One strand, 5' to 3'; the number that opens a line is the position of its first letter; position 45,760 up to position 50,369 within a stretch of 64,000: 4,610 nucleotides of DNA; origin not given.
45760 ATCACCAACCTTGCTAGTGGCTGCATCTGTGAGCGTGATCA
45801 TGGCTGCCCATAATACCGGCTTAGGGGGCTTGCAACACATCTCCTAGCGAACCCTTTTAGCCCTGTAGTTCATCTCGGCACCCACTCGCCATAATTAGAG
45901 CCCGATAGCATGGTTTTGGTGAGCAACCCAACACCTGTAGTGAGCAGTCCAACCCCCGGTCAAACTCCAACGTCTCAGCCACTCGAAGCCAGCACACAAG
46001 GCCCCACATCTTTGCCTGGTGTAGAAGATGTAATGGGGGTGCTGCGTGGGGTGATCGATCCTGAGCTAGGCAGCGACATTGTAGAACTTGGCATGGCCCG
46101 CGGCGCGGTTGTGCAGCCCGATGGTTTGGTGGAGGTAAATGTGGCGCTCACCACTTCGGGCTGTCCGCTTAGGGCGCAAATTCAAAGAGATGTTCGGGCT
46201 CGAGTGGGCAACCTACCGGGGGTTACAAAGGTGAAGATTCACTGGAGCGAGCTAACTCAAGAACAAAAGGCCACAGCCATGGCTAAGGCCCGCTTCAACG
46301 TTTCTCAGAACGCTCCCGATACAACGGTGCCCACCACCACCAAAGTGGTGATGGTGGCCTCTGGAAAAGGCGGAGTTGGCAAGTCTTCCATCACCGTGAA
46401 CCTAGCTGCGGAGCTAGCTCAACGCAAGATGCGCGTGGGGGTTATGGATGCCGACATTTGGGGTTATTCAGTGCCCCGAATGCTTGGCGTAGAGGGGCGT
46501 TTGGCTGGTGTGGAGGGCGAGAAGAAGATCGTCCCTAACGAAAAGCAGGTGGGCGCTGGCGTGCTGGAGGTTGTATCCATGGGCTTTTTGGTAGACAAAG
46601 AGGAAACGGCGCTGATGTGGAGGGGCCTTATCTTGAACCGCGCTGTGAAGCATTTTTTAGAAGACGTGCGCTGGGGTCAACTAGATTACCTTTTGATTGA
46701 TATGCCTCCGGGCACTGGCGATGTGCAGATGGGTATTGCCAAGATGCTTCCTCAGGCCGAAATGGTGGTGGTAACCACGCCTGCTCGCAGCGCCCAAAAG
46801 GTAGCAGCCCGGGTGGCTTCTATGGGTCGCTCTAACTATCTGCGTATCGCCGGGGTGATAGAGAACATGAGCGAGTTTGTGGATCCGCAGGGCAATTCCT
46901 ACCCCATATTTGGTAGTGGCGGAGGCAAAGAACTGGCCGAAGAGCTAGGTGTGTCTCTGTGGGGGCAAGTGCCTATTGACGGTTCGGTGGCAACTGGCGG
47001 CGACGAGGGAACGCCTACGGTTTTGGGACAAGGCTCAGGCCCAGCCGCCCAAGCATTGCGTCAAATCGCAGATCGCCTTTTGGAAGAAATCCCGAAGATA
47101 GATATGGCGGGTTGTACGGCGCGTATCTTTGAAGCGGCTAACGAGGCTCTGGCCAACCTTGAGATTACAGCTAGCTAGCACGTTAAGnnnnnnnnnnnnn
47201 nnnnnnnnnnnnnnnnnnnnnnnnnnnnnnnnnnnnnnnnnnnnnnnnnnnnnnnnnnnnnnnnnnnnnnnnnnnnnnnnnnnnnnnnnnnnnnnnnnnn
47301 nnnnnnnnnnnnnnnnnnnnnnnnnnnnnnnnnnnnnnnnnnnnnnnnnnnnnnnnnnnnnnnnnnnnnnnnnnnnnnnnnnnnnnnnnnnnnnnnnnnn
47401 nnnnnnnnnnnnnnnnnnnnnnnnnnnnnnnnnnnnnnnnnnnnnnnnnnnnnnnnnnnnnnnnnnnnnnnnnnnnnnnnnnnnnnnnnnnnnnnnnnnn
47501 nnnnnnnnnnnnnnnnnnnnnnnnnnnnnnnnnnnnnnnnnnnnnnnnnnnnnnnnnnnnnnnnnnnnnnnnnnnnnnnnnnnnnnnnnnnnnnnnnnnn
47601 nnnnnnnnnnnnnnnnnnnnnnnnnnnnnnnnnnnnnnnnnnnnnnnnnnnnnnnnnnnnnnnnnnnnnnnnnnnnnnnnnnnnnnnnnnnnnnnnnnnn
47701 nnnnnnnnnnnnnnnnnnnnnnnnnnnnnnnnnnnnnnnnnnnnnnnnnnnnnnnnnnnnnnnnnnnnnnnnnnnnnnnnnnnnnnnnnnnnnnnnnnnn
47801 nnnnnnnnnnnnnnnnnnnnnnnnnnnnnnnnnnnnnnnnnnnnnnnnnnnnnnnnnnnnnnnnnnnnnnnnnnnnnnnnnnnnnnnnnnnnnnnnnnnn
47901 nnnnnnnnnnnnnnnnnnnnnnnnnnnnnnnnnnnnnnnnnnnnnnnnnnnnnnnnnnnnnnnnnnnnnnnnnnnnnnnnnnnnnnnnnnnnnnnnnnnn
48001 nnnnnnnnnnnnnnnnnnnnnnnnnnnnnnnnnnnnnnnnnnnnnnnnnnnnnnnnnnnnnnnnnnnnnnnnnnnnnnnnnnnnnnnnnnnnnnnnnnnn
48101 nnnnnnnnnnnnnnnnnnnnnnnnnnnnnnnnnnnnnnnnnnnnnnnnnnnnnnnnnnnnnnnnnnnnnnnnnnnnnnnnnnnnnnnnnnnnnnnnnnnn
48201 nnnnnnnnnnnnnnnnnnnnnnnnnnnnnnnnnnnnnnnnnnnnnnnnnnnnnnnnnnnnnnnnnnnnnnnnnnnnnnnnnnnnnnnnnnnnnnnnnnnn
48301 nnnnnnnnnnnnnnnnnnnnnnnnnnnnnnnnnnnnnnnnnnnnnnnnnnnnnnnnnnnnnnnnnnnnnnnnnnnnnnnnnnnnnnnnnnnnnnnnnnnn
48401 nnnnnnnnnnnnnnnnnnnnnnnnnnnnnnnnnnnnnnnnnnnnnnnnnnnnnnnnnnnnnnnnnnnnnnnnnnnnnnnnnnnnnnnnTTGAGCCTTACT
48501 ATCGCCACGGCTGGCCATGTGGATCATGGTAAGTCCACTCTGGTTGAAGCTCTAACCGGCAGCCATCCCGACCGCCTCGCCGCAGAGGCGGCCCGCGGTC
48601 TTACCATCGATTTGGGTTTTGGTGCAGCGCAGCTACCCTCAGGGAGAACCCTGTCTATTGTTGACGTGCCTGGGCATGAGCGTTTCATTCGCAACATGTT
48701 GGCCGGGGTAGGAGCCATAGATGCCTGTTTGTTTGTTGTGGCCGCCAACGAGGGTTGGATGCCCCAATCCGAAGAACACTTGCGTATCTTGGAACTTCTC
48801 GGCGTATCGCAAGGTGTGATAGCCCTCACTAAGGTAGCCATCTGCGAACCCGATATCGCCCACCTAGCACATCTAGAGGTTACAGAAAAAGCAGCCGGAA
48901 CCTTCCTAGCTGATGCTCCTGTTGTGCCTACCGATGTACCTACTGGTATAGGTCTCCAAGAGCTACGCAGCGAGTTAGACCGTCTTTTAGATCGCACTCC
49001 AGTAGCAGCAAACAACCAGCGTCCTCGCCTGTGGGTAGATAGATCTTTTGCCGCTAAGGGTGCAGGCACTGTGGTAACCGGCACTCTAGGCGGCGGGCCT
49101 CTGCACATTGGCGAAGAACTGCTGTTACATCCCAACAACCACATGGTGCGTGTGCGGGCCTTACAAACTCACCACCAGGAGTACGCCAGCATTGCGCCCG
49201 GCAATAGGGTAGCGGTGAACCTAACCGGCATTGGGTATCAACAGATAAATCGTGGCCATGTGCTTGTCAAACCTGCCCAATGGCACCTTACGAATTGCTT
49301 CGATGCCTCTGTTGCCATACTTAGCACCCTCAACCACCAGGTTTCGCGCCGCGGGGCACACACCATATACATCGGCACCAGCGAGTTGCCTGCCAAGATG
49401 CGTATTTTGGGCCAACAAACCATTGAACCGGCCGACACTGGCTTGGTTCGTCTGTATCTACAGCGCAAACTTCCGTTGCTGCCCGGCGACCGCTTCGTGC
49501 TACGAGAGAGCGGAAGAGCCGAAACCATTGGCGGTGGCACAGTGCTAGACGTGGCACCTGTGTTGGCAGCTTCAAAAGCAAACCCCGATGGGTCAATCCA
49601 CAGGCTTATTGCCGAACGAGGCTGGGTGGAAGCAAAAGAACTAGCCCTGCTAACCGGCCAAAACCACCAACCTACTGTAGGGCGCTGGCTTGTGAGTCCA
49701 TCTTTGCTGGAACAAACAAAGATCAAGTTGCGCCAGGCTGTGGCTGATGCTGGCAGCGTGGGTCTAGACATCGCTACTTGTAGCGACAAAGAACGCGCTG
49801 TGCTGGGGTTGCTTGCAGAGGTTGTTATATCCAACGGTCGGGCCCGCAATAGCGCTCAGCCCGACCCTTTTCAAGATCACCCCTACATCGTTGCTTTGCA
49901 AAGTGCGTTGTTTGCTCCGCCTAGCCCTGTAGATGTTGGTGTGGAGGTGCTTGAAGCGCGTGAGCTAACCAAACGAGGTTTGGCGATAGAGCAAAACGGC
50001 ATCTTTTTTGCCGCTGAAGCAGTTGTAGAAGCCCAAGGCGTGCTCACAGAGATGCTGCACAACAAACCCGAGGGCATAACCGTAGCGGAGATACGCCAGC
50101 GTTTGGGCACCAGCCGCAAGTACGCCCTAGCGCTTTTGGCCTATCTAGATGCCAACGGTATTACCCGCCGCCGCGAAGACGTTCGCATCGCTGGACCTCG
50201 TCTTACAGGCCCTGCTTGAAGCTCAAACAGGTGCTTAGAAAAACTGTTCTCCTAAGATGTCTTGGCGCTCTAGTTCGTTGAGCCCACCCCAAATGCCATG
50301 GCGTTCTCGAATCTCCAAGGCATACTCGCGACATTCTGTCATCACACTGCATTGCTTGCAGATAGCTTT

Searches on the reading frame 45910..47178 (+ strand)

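Call 11: search_protein_families(library=ncbifam, proteins=[window:45910-47178:+], max_evalue=0.00001)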
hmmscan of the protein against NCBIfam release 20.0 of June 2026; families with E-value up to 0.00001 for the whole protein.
window:45910-47178:+ (422 aa): 16 families
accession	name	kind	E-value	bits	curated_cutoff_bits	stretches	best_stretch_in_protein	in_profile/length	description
NF041136.1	MrpORP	equivalog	4.5e-76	256.5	450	1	144-394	5-252/365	iron-sulfur cluster carrier protein MrpORP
NF008669.0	PRK11670.1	equivalog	4.9e-60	203.4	348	1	43-391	19-350/369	iron-sulfur cluster carrier protein ApbC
TIGR01968.1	minD_bact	equivalog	2.2e-20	73.1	212.9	1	145-394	2-241/261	septum site-determining protein MinD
TIGR01969.1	minD_arch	subfamily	5.9e-19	68.2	201.75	1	146-406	2-249/251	cell division ATPase MinD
TIGR02945.1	SUF_assoc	equivalog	9.7e-12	45.2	143.4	1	39-121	4-88/99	SUF system Fe-S cluster assembly protein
NF041868.1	paad_haloarch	equivalog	1e-10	41.8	180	1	37-112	26-103/127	1,2-phenylacetyl-CoA epoxidase subunit PaaD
TIGR03406.1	FeS_long_SufT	hypoth_equivalog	4e-10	39.7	202.6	1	38-111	75-152/174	putative Fe-S cluster assembly protein SufT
NF008079.0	PRK10818.1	equivalog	1.1e-09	38.1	508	1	145-393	3-249/270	septum site-determining protein MinD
NF041546.1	ParA_partition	equivalog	7e-09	35.5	180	1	146-182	1-37/203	ParA family partition ATPase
NF047398.1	AAA_KGGVGR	domain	1.2e-08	35.6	90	1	144-183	2-41/190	KGGVGR-motif variant AAA ATPase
TIGR01007.1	eps_fam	subfamily_domain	8.6e-08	32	108.05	1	144-328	17-198/204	polysaccharide biosynthesis tyrosine autokinase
TIGR02159.1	PA_CoA_Oxy4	equivalog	1.2e-06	28.8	108.15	1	49-114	2-68/146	1,2-phenylacetyl-CoA epoxidase subunit PaaD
TIGR03815.1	CpaE_hom_Actino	equivalog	1.5e-06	27.5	154.45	0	141-197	108-164/340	septum site-determining protein Ssd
TIGR03018.1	pepcterm_TyrKin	hypoth_equivalog_domain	1.7e-06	27.5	230.65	1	134-197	25-89/207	XrtA-associated tyrosine autokinase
TIGR01005.1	eps_transp_fam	subfamily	6.5e-06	24.6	411.7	1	143-322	545-719/754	exopolysaccharide transport protein family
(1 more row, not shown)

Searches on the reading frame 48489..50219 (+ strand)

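Call 11: search_protein_families(library=ncbifam, proteins=[window:48489-50219:+], max_evalue=0.00001)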
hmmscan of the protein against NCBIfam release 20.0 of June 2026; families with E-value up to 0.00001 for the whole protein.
window:48489-50219:+ (576 aa): 19 families
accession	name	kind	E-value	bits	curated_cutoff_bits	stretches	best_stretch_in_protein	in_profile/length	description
TIGR00475.1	selB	equivalog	7.2e-89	299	242.25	1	4-361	2-343/581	selenocysteine-specific translation elongation factor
NF003077.0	PRK04000.1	equivalog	6.1e-39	134.3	315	2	52-220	84-260/412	translation initiation factor IF-2 subunit gamma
NF008969.0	PRK12317.1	subfamily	1.8e-38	132.2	502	1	28-315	61-362/426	elongation factor 1-alpha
TIGR03680.1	eif2g_arch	equivalog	3e-37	128.8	514.5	2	52-220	80-256/407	translation initiation factor IF-2 subunit gamma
NF009373.0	PRK12736.1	subfamily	8.5e-36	123.5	452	1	4-355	14-392/394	elongation factor Tu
NF000766.0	PRK00049.1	subfamily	6.8e-34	117.3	449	1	4-355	14-394/396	elongation factor Tu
NF009372.0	PRK12735.1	subfamily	1.5e-32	112.9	479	1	4-355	14-394/396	elongation factor Tu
TIGR00485.1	EF-Tu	equivalog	8.4e-32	110.4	522.4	1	4-355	14-392/394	elongation factor Tu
TIGR00483.1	EF-1_alpha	equivalog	3.2e-27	95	540.1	1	28-278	61-328/427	translation elongation factor EF-1 subunit alpha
TIGR02034.1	CysN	subfamily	6.9e-21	74.8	336.1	1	28-123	56-150/406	sulfate adenylyltransferase, large subunit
NF004035.0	PRK05506.1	subfamily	1.5e-20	73.1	715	1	28-120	80-171/632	bifunctional sulfate adenylyltransferase subunit 1/adenylylsulfate kinase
NF003478.0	PRK05124.1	equivalog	2.8e-18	65.7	590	1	28-120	83-174/475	sulfate adenylyltransferase subunit CysN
TIGR00487.1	IF-2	equivalog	4.2e-15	55.5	424.4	1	6-247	91-327/587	translation initiation factor IF-2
TIGR01394.1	TypA_BipA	equivalog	1.5e-08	33.4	757.3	1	5-95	4-106/594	translational GTPase TypA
NF003078.0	PRK04004.1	equivalog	5.4e-08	31.9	468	0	55-116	78-138/598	translation initiation factor IF-2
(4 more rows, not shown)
